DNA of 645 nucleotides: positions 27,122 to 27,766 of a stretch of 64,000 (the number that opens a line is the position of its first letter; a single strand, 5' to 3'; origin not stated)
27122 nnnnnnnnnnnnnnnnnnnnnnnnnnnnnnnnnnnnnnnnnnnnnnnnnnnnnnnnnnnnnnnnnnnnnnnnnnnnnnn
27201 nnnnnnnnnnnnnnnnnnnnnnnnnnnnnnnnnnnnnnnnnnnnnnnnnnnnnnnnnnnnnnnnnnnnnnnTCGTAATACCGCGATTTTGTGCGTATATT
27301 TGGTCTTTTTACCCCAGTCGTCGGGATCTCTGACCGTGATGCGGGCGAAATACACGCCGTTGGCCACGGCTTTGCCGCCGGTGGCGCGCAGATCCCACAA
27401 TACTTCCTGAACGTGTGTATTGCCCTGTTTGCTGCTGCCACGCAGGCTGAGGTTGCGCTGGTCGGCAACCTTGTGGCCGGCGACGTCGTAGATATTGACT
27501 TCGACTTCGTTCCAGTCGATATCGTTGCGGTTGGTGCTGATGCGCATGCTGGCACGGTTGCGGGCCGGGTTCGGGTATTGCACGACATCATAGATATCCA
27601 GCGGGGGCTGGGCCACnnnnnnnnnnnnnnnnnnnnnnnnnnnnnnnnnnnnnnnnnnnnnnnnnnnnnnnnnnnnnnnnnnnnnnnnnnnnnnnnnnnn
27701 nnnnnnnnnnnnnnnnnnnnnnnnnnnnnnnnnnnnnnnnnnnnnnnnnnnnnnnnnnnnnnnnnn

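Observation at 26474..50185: Two tandem cassettes: giant T9SS-type surface protein followed by a paralogous Gly/Thr-linker lipoprotein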

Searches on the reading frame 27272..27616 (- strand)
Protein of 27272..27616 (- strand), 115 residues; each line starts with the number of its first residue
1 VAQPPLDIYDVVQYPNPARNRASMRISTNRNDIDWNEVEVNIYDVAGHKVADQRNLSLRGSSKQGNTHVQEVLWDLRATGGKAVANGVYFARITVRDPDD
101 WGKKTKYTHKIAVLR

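Call 34: search_protein_families(library=ncbifam, alignment_id=A2, max_evalue=0.01)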
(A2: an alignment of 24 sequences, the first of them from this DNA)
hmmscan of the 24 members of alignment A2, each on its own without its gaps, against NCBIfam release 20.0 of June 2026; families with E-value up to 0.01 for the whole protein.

A. member 1, seq(115 aa): 8 families
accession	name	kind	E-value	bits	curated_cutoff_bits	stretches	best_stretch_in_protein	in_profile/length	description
NF033707.1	T9SS_sortase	equivalog_domain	1.5e-14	52.6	420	1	6-113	994-1094/1095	type IX secretion system sortase PorU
NF052323.1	T9SSA_dep_M6i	equivalog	1.8e-09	36.1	600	1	13-115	960-1043/1043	T9SS-dependent M6-like inactivated metalloprotease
NF052228.1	T9SS_PorZ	equivalog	3.9e-06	25.6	260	1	9-114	671-756/757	type IX secretion system anionic LPS delivery protein PorZ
TIGR04183.1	Por_Secre_tail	domain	7.7e-06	25.8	23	1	14-95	2-60/72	T9SS type A sorting domain-containing protein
NF038113.1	T9SSA_dep_M36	equivalog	0.00051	18.3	885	1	10-55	792-833/869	T9SS-dependent M36 family metallopeptidase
NF005176.1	PRK06655.1-1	equivalog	0.0032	17.4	230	1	32-96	94-150/197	flagellar hook assembly protein FlgD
NF053608.1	Lsa66_OmpA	equivalog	0.0056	15.1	700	1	68-96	311-339/581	fibronectin-binding adhesin Lsa66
NF009276.0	PRK12633.1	equivalog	0.0068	16.1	383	1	34-104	127-190/234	flagellar basal body rod modification protein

B. families by the number of members that match (of 24 scanned): 13 families
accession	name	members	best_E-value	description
NF033707.1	T9SS_sortase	24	1e-15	type IX secretion system sortase PorU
NF052228.1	T9SS_PorZ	24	2.8e-11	type IX secretion system anionic LPS delivery protein PorZ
TIGR04183.1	Por_Secre_tail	24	1.3e-10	T9SS type A sorting domain-containing protein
NF052323.1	T9SSA_dep_M6i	23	5.3e-14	T9SS-dependent M6-like inactivated metalloprotease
NF005176.1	PRK06655.1-1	16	6e-08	flagellar hook assembly protein FlgD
NF009276.0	PRK12633.1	16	1.2e-07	flagellar basal body rod modification protein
NF009452.0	PRK12812.1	15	4.8e-07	flagellar basal body rod modification protein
NF053608.1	Lsa66_OmpA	15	3.1e-05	fibronectin-binding adhesin Lsa66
NF038113.1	T9SSA_dep_M36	14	8e-06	T9SS-dependent M36 family metallopeptidase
NF009453.0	PRK12813.1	9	1.7e-06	flagellar basal body rod modification protein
NF004496.1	PRK05842.1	2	0.0015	flagellar hook assembly protein FlgD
NF009277.0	PRK12634.1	1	0.00081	flagellar basal body rod modification protein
NF033708.1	T9SS_Cterm_ChiA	1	0.0027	T9SS sorting signal type C domain-containing protein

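Call 35: search_solved_structures(query=A2, max_evalue=1, show_alignments=2)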
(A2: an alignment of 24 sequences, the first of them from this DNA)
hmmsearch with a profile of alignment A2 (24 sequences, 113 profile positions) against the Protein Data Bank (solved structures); distinct sequences matched with E-value up to 1: 22.
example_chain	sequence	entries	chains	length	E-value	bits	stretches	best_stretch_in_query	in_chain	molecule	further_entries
6za2_A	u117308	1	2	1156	1.2e-15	60.7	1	17-112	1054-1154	Por secretion system protein porU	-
5m11_A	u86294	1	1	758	7.5e-07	32.3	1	18-112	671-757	Immunoreactive 84kD antigen PG93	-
7eh9_A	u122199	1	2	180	1.1e-06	31.8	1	32-102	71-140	Basal-body rod modification protein FlgD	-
7bhq_A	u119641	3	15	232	1.5e-06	31.3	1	32-102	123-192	Basal-body rod modification protein FlgD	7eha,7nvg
1xf1_A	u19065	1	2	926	8e-06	29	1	30-104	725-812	C5a peptidase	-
8bty_A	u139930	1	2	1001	8.9e-06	28.9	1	30-104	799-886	C5a peptidase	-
3eif_A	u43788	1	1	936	5.7e-05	26.3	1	30-104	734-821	C5a peptidase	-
7bj3_A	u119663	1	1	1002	6.3e-05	26.1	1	30-104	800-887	C5a peptidase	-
7yzx_A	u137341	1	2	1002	6.3e-05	26.1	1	30-104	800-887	C5a peptidase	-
3osv_A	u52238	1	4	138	0.00087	22.5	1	34-96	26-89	Flagellar basal-body rod modification protein FlgD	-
8glj_D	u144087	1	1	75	0.007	19.5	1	21-66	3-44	Por secretion system C-terminal sorting domain-containing protein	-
8glk_D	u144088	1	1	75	0.0072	19.5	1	20-65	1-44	Endonuclease I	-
9whd_A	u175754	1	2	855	0.019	18.2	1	21-105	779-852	GH167 glycoside hydrolase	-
4zzf_A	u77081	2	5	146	0.019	18.1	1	46-98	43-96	Flagellar basal body rod modification protein | Basal-body rod modification protein FlgD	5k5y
4zzk_A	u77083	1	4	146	0.019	18.1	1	46-98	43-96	Basal-body rod modification protein FlgD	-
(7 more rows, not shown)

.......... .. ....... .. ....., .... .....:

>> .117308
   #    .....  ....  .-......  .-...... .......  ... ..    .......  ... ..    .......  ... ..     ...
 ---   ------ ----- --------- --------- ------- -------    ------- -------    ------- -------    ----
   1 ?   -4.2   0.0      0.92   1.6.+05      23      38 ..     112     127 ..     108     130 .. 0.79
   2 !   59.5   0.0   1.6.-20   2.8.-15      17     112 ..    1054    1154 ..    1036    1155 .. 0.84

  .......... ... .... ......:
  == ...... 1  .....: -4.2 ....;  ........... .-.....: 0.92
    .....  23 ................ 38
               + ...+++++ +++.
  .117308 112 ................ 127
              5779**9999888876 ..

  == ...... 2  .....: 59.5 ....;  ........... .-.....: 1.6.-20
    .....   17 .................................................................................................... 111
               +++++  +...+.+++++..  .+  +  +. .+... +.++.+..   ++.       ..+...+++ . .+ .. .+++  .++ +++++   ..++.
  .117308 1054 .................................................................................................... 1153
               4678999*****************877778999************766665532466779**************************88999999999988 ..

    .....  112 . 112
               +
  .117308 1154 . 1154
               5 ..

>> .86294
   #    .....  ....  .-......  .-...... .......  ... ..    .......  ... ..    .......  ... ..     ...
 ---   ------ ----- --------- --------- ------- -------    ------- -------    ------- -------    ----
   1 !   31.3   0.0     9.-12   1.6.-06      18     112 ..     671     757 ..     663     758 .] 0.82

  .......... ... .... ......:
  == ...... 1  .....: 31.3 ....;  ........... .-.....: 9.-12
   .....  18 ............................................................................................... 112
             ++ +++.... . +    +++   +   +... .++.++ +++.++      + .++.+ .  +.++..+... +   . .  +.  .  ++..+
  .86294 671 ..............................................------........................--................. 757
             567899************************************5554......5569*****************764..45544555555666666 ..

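Call 45: find_homologous_proteins(query=A2, max_evalue=1e-8)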
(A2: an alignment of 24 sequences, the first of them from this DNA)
Query A2 (24 sequences) (115 aa, profile of the alignment): 766 proteins with E <= 1e-8 among 2594 candidates; the best 120 are listed.
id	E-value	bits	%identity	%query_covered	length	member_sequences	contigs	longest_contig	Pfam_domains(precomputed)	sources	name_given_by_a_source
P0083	4.8e-33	131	36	92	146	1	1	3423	PF13585.13,PF18962.8,PF13860.13,PF19077.7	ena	-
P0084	1.1e-32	130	71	97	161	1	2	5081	PF18962.8,PF13860.13,PF19077.7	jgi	jgi:hypothetical protein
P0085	8.5e-32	127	81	98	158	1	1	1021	PF18962.8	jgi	jgi:hypothetical protein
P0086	1.1e-31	127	50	96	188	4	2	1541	PF18962.8,PF13860.13,PF19077.7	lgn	-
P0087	2.0e-31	126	95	100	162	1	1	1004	PF18962.8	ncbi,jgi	jgi:hypothetical protein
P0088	2.2e-31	126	74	97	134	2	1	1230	PF18962.8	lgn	-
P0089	9.8e-31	124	48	97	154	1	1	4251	PF18962.8,PF13860.13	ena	-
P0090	1.4e-30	123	54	97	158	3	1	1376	PF18962.8,PF19077.7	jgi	jgi:hypothetical protein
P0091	4.6e-30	122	69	97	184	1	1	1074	PF19077.7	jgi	-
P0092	1.5e-28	117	53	97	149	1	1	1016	PF18962.8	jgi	jgi:hypothetical protein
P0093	1.8e-28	117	69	98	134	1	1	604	PF18962.8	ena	-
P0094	6.8e-28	115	53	100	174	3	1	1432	PF13860.13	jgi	jgi:hypothetical protein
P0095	7.7e-27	111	50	97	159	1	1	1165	-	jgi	-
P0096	9.1e-26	108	52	82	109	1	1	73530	PF18962.8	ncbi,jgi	jgi:hypothetical protein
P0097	4.1e-25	106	41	92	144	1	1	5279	PF18962.8,PF13860.13,PF19077.7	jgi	jgi:hypothetical protein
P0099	1.0e-20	92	33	89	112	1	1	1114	PF18962.8,PF13860.13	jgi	jgi:flagellar hook assembly protein FlgD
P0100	1.1e-19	88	37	87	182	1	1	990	PF18962.8,PF13860.13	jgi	jgi:hypothetical protein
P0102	2.5e-19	87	34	100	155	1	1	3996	PF18962.8,PF13860.13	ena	-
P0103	2.6e-19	87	34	90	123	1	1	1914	PF18962.8,PF13860.13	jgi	jgi:flagellar hook assembly protein FlgD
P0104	3.9e-19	86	35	79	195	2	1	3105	PF18962.8,PF13860.13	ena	-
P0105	5.3e-19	86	31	91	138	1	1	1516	PF18962.8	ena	-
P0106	7.8e-19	86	38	90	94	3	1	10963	PF18962.8,PF13860.13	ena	-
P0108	1.3e-18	85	31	91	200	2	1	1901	PF18962.8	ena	-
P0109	1.7e-18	84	29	89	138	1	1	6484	PF13585.13,PF18962.8,PF13860.13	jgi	jgi:flagellar hook assembly protein FlgD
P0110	3.1e-18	84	40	97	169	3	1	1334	PF18962.8,PF13860.13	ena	-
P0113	1.1e-17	82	31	71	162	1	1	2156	PF18962.8,PF13860.13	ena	-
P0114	1.1e-17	82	29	94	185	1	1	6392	PF18962.8,PF13860.13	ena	-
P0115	1.3e-17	82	28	94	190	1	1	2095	PF18962.8,PF13860.13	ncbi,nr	ncbi:MAG TPA: T9SS type A sorting domain-containing protein, partial [Ignavibacteriaceae bacterium]|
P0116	1.7e-17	81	34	89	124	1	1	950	PF18962.8,PF13860.13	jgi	jgi:flagellar hook assembly protein FlgD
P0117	2.1e-17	81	31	94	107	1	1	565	PF13585.13,PF18962.8,PF13860.13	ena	-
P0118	2.7e-17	81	29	92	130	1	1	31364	PF18962.8,PF13860.13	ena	-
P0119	3.9e-17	80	27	96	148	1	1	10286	PF18962.8,PF13860.13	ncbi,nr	ncbi:MAG: T9SS type A sorting domain-containing protein, partial [Ignavibacteriales bacterium]|nr:T9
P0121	8.3e-17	79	36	97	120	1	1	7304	PF18962.8,PF13860.13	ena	-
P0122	8.7e-17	79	34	95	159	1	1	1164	PF18962.8,PF13860.13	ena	-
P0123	9.4e-17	79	31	91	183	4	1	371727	PF18962.8,PF13860.13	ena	-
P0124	1.2e-16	79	34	70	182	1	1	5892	PF18962.8,PF13860.13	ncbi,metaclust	ncbi:hypothetical protein AMJ86_07145, partial [bacterium SM23_57]|metaclust:status=active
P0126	1.7e-16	78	32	77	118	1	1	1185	PF18962.8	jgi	-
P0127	2.3e-16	78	26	96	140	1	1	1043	PF13585.13,PF18962.8,PF13860.13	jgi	jgi:flagellar hook assembly protein FlgD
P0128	2.4e-16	78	33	71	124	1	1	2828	PF18962.8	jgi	jgi:flagellar hook assembly protein FlgD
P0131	3.6e-16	77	28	94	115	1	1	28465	PF18962.8,PF13860.13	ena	-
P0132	3.7e-16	77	33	89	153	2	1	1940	PF18962.8,PF13860.13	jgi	jgi:hypothetical protein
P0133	3.8e-16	77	33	73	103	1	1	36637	PF13585.13,PF18962.8,PF13860.13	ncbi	ncbi:MAG: T9SS type A sorting domain-containing protein, partial [Candidatus Cloacimonadota bacteriu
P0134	4.3e-16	77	26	100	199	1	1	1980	PF18962.8,PF13860.13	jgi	jgi:hypothetical protein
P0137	5.4e-16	76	29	96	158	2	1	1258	PF18962.8,PF13860.13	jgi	-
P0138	5.8e-16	76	34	70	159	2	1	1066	PF13585.13,PF18962.8,PF13860.13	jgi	jgi:flagellar hook assembly protein FlgD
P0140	6.3e-16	76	28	91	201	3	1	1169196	PF18962.8,PF13860.13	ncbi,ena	-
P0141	6.5e-16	76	28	89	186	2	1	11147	PF18962.8,PF13860.13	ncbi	-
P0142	7.8e-16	76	33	77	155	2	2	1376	PF18962.8,PF13860.13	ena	-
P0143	9.0e-16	76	32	90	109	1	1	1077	PF18962.8,PF13860.13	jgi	jgi:flagellar hook assembly protein FlgD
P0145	1.1e-15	75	31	94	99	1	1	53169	PF18962.8,PF13860.13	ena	-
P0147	1.3e-15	75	34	72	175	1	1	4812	PF13585.13,PF18962.8,PF13860.13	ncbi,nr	ncbi:T9SS type A sorting domain-containing protein [candidate division TA06 bacterium]|nr:T9SS type 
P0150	1.8e-15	75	30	91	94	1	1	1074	PF13585.13,PF18962.8,PF13860.13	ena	-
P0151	2.9e-15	74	31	90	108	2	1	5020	PF18962.8,PF13860.13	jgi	-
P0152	3.2e-15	74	34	81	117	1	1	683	PF13585.13,PF18962.8,PF13860.13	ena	-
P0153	3.6e-15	74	31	79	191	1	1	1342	PF18962.8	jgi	-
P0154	4.8e-15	73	36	96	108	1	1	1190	PF18962.8,PF13860.13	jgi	jgi:flagellar hook assembly protein FlgD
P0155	5.2e-15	73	30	91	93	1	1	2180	PF18962.8,PF13860.13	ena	-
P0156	6.2e-15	73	30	77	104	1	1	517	PF18962.8,PF13860.13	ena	-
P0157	6.5e-15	73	29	89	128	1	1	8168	PF13585.13,PF18962.8,PF13860.13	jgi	jgi:hypothetical protein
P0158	6.6e-15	73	36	70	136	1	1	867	PF18962.8,PF13860.13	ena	-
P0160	8.8e-15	72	27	94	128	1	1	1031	PF18962.8,PF13860.13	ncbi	-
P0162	9.0e-15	72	37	71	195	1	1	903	PF18962.8,PF13860.13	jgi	jgi:hypothetical protein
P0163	9.8e-15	72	32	96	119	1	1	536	PF18962.8,PF13860.13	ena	-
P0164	1.0e-14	72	30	81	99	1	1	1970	PF13585.13,PF18962.8,PF13860.13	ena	-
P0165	1.1e-14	72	31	70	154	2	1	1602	PF13585.13,PF18962.8,PF13860.13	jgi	-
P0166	1.3e-14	72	35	72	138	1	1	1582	PF13585.13,PF18962.8,PF13860.13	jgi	jgi:hypothetical protein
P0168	1.3e-14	72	28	86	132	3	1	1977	PF13585.13,PF18962.8,PF13860.13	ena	-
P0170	1.5e-14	72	31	77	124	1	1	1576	PF18962.8,PF13860.13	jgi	-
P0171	1.6e-14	72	31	75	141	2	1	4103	PF18962.8,PF13860.13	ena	-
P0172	1.7e-14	72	27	93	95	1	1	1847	PF13585.13,PF18962.8,PF13860.13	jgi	jgi:flagellar hook assembly protein FlgD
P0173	2.1e-14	71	30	89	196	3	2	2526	PF18962.8,PF13860.13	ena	-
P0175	2.2e-14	71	31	89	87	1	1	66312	PF13585.13,PF18962.8,PF13860.13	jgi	-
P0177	2.6e-14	71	26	96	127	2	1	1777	PF18962.8,PF13860.13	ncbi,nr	ncbi:MAG: T9SS type A sorting domain-containing protein, partial [Ignavibacteriae bacterium]|nr:T9SS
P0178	2.6e-14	71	30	69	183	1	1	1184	PF13585.13,PF18962.8,PF13860.13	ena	-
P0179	2.8e-14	71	37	53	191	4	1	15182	PF18962.8,PF13860.13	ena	-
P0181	3.4e-14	71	31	90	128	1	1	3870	PF18962.8,PF13860.13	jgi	jgi:flagellar hook assembly protein FlgD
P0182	3.5e-14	71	29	73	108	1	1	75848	PF13585.13,PF18962.8,PF13860.13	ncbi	-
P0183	3.6e-14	70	31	71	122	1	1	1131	PF13585.13,PF18962.8,PF13860.13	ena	-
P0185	3.7e-14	70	31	89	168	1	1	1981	PF18962.8,PF13860.13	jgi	jgi:hypothetical protein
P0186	4.1e-14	70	32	92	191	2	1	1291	PF13585.13,PF18962.8,PF13860.13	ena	-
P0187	4.2e-14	70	27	82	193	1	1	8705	PF18962.8,PF13860.13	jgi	jgi:hypothetical protein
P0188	4.3e-14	70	34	89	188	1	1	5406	PF18962.8,PF13860.13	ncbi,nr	ncbi:MAG: hypothetical protein KDI06_18800, partial [Calditrichaeota bacterium]|nr:hypothetical prot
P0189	4.3e-14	70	31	75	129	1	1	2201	PF13585.13,PF18962.8,PF13860.13,PF02924.20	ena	-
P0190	4.3e-14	70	32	89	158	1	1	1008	PF13585.13,PF18962.8,PF13860.13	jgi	jgi:hypothetical protein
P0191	4.8e-14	70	28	94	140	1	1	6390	PF18962.8,PF13860.13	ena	-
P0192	4.8e-14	70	32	98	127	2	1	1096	PF13585.13,PF18962.8,PF13860.13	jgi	jgi:hypothetical protein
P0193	4.9e-14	70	34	78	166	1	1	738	PF25174.2,PF13585.13,PF24105.2,PF23381.2,PF25173.2,PF18962.8,PF25175.2,PF24817.2,PF13860.13,PF00400.39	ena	-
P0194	5.4e-14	70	33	70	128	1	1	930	PF13585.13,PF18962.8,PF13860.13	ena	-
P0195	5.6e-14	70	31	78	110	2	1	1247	PF18962.8,PF13860.13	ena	-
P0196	5.8e-14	70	26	77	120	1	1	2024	PF13585.13,PF18962.8,PF13860.13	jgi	jgi:hypothetical protein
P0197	6.0e-14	70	34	78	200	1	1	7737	PF18962.8,PF13860.13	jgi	jgi:hypothetical protein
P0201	7.8e-14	69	30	89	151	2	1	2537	PF18962.8,PF13860.13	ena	-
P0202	7.9e-14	69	33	80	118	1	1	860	PF13585.13,PF18962.8,PF13860.13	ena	-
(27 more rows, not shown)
